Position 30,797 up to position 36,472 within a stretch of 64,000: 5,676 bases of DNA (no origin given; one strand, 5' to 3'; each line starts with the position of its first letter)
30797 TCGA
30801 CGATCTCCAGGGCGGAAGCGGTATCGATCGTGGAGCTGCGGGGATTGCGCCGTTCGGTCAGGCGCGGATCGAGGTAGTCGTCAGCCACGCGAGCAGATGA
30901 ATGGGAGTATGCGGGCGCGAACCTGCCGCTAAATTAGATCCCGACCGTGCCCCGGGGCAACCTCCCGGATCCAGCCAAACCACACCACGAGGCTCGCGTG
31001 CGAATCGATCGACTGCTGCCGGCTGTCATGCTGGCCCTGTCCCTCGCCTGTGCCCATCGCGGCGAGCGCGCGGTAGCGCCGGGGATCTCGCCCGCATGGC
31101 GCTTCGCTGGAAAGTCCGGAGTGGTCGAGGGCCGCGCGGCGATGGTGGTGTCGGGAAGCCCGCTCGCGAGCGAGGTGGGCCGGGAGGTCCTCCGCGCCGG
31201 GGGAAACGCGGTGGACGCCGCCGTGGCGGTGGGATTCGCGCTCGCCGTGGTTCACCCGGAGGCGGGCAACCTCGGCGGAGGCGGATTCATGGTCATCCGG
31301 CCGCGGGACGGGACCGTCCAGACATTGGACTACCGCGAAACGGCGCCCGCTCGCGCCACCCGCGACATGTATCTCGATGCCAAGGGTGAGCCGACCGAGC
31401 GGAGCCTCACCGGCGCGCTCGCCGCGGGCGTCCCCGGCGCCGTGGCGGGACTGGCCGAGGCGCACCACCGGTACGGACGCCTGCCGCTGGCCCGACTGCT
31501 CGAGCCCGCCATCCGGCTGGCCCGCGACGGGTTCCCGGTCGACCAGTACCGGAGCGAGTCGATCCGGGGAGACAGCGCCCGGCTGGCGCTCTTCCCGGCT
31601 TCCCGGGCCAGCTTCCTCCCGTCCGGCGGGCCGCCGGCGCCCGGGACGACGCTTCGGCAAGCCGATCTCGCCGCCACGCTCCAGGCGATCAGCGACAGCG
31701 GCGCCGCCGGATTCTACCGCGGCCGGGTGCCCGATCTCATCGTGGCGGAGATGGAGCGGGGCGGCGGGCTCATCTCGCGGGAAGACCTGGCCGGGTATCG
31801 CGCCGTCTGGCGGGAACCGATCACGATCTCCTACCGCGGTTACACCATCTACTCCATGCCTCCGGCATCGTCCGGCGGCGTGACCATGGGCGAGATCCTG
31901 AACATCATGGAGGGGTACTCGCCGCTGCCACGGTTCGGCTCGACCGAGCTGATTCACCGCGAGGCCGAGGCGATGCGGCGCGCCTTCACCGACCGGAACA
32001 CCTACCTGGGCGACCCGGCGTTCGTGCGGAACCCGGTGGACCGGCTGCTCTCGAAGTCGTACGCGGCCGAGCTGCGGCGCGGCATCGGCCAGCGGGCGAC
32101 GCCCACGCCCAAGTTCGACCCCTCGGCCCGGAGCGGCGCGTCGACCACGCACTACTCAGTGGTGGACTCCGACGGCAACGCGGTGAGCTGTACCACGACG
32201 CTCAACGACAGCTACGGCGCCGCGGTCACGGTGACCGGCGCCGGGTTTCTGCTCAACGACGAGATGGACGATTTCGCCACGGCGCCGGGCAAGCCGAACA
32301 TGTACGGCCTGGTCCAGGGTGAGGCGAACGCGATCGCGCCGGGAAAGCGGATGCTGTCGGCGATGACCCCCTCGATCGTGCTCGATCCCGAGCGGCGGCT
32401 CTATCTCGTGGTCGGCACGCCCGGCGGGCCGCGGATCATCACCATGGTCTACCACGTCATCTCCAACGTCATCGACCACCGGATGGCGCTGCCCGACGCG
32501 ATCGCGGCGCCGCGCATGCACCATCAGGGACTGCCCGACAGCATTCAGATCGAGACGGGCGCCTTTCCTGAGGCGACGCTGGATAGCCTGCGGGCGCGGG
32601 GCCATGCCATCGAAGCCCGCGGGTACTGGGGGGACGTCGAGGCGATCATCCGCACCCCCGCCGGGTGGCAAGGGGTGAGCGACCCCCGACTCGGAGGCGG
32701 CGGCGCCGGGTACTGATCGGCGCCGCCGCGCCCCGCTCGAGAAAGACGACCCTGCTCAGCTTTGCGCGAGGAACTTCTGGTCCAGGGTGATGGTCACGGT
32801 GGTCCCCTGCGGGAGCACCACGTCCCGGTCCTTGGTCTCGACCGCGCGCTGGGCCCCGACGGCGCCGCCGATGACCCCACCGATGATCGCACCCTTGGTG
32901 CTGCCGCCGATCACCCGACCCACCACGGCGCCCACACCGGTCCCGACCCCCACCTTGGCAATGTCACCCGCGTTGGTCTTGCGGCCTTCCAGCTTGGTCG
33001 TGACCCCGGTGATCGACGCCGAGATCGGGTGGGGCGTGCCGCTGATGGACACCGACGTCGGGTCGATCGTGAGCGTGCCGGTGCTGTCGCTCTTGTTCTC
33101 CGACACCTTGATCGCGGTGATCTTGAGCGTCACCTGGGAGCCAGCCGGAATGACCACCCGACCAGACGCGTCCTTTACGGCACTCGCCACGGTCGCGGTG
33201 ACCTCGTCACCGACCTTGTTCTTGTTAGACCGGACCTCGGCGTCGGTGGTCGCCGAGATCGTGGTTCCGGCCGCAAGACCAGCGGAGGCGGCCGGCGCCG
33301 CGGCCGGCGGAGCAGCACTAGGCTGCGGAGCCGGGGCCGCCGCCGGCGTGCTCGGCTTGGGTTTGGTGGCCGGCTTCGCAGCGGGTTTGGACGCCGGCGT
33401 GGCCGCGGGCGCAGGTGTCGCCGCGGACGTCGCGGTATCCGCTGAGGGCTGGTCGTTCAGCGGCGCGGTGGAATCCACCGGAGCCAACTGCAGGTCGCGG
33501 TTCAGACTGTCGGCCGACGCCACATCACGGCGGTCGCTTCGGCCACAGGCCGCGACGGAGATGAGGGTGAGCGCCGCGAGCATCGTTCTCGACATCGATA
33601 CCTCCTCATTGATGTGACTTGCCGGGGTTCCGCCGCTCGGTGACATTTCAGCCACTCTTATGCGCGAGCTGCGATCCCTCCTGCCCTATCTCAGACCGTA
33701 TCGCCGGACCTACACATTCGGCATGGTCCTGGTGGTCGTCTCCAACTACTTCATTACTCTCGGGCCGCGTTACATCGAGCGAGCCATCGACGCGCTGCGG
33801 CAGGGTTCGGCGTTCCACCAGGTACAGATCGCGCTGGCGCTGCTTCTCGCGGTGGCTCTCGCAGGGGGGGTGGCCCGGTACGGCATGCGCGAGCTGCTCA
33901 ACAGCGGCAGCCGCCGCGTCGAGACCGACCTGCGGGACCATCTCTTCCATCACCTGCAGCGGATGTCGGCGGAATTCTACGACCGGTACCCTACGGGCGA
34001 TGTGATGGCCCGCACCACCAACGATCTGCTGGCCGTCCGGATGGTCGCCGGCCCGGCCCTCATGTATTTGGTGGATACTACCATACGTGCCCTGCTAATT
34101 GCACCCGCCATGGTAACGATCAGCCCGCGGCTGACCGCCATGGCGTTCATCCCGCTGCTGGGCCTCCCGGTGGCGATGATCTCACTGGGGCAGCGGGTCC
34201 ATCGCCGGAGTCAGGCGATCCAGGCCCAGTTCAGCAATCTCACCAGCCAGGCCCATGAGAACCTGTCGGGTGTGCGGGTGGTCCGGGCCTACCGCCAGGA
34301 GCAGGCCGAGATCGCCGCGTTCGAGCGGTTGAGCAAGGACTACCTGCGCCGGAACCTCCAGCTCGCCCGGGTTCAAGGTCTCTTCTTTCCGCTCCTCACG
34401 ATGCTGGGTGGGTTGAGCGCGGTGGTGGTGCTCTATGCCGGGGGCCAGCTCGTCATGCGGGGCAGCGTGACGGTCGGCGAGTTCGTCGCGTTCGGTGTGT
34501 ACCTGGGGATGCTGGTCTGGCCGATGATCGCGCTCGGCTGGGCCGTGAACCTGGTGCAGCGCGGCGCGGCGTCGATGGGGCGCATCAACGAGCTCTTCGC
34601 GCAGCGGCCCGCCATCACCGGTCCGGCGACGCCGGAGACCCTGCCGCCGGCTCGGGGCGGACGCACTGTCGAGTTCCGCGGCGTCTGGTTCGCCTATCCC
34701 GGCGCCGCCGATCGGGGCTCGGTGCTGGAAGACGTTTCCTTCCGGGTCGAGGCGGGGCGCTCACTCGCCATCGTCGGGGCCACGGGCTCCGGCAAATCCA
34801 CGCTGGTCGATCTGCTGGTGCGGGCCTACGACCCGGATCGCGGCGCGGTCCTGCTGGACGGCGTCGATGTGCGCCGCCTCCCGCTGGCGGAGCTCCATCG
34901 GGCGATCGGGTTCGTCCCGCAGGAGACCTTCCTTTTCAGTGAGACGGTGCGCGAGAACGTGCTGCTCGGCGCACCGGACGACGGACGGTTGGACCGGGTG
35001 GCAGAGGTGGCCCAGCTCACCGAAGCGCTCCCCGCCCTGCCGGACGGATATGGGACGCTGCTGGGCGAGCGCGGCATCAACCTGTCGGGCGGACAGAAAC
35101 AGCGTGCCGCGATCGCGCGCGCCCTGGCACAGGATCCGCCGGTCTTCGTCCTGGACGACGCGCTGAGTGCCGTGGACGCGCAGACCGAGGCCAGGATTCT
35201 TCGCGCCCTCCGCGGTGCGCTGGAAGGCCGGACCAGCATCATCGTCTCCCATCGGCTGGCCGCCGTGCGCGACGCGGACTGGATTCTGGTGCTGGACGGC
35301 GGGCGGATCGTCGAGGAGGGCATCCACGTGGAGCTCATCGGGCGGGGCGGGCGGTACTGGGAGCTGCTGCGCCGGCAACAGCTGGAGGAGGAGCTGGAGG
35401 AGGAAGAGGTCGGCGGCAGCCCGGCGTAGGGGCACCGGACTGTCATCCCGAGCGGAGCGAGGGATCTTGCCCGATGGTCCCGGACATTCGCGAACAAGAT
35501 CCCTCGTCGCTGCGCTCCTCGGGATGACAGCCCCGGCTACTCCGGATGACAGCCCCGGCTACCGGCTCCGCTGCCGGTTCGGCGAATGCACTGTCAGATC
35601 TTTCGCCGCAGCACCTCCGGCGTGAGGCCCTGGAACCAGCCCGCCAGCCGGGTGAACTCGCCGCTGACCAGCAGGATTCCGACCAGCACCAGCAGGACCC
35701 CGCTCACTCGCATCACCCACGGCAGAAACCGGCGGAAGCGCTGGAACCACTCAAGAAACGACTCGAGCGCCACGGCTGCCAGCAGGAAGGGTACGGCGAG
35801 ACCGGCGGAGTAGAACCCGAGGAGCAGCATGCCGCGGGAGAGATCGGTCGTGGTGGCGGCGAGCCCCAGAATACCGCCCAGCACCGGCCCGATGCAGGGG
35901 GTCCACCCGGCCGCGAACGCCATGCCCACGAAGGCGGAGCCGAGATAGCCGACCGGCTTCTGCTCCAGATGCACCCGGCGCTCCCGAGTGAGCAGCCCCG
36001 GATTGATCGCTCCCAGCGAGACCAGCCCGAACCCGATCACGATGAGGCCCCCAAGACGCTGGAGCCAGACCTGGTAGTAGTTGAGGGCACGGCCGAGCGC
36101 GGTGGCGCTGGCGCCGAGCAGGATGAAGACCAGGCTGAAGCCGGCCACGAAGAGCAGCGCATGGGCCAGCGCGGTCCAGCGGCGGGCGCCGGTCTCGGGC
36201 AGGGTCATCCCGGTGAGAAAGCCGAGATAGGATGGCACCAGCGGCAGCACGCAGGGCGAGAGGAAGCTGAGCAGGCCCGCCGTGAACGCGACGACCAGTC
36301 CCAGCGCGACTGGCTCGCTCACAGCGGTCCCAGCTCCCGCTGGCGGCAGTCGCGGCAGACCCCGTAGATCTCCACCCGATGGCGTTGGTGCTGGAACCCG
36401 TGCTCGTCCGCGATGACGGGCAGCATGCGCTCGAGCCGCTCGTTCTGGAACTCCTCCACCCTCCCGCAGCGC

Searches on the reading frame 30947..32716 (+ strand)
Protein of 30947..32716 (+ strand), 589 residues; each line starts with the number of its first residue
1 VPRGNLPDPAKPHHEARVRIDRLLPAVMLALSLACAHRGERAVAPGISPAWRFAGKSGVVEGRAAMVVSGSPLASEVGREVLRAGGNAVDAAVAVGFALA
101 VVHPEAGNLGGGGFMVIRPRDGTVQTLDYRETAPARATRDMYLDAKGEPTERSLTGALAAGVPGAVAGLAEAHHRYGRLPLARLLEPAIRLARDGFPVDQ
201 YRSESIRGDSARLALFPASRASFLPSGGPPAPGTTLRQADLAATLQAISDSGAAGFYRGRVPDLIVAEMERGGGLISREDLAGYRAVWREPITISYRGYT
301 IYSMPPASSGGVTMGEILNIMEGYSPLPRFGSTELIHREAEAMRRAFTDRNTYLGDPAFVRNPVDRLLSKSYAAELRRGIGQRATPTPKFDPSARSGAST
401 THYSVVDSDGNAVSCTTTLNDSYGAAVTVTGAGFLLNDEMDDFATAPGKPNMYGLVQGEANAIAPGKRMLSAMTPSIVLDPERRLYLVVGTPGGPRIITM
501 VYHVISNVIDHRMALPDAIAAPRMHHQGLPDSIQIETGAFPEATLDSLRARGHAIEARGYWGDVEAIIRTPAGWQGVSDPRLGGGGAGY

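Call 52: search_protein_families(library=pfam, proteins=[window:30947-32716:+], max_evalue=0.00001)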
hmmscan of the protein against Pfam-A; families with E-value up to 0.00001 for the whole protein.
window:30947-32716:+ (589 aa): 1 family
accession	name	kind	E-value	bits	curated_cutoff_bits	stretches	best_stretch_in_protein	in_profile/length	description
PF01019.26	G_glu_transpept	-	3.9e-170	567.5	27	1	79-581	1-509/512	Gamma-glutamyltranspeptidase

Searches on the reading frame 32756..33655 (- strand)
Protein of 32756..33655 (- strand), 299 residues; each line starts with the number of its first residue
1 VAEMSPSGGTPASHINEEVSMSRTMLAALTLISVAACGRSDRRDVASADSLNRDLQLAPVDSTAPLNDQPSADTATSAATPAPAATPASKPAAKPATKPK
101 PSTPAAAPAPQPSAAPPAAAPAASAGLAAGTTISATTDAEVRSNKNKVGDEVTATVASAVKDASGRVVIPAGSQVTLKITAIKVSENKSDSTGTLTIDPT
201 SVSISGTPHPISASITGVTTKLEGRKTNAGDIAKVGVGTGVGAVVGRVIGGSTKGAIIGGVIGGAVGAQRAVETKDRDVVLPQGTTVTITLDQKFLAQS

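Call 50: search_protein_families(library=pfam, proteins=[window:32756-33655:-], max_evalue=0.001)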
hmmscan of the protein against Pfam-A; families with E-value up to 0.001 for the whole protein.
window:32756-33655:- (299 aa): 3 families
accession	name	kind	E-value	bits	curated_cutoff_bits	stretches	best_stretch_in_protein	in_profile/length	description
PF13441.11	Gly-zipper_YMGG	-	0.00024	21.2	28.9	1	233-268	5-40/45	YMGG-like Gly-zipper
PF13488.11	Gly-zipper_Omp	-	0.00037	20.8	25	1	236-269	4-37/46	Glycine zipper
PF05433.20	Rick_17kDa_Anti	-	0.0004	20.7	24.2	1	236-268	4-36/43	Glycine zipper 2TM domain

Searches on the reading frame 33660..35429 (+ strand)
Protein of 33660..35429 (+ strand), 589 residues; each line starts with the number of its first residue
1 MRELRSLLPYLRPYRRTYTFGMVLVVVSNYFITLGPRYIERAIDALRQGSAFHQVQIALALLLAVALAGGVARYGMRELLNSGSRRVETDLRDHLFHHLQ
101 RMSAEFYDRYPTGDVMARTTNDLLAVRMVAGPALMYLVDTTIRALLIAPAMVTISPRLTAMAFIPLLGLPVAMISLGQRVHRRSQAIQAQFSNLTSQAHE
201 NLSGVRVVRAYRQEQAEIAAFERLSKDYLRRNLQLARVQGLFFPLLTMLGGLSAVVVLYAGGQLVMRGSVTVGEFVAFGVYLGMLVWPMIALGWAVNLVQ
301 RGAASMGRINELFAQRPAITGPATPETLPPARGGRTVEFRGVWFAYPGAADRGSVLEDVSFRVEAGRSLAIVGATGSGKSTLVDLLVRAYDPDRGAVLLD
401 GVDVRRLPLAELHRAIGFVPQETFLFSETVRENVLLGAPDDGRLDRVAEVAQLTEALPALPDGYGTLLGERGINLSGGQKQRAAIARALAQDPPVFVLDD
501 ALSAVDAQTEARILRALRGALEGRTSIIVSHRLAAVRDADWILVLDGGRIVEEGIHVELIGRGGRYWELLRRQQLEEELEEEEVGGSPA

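Call 52: search_protein_families(library=pfam, proteins=[window:33660-35429:+], max_evalue=0.00001)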
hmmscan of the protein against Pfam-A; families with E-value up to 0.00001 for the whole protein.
window:33660-35429:+ (589 aa): 4 families
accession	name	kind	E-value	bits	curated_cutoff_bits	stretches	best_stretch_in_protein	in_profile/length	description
PF00664.28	ABC_membrane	-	1.3e-44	153.3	28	1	20-289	3-274/274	ABC transporter transmembrane region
PF00005.33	ABC_tran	-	1.5e-30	107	25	1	356-502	1-136/137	ABC transporter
PF02463.25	SMC_N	-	1.9e-07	31.1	40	0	396-541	110-207/220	RecF/RecN/SMC N terminal domain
PF13191.12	AAA_16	-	1.2e-06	29.5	32.6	1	363-522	19-160/167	AAA ATPase domain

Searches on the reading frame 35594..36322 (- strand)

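Call 52: search_protein_families(library=pfam, proteins=[window:35594-36322:-], max_evalue=0.00001)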
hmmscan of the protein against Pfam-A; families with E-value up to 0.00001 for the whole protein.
window:35594-36322:- (242 aa): 1 family
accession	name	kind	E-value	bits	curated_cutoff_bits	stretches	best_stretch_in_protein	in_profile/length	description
PF02683.22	DsbD_TM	-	9.3e-17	61.5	27.1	1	8-220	4-216/219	Cytochrome C biogenesis protein transmembrane domain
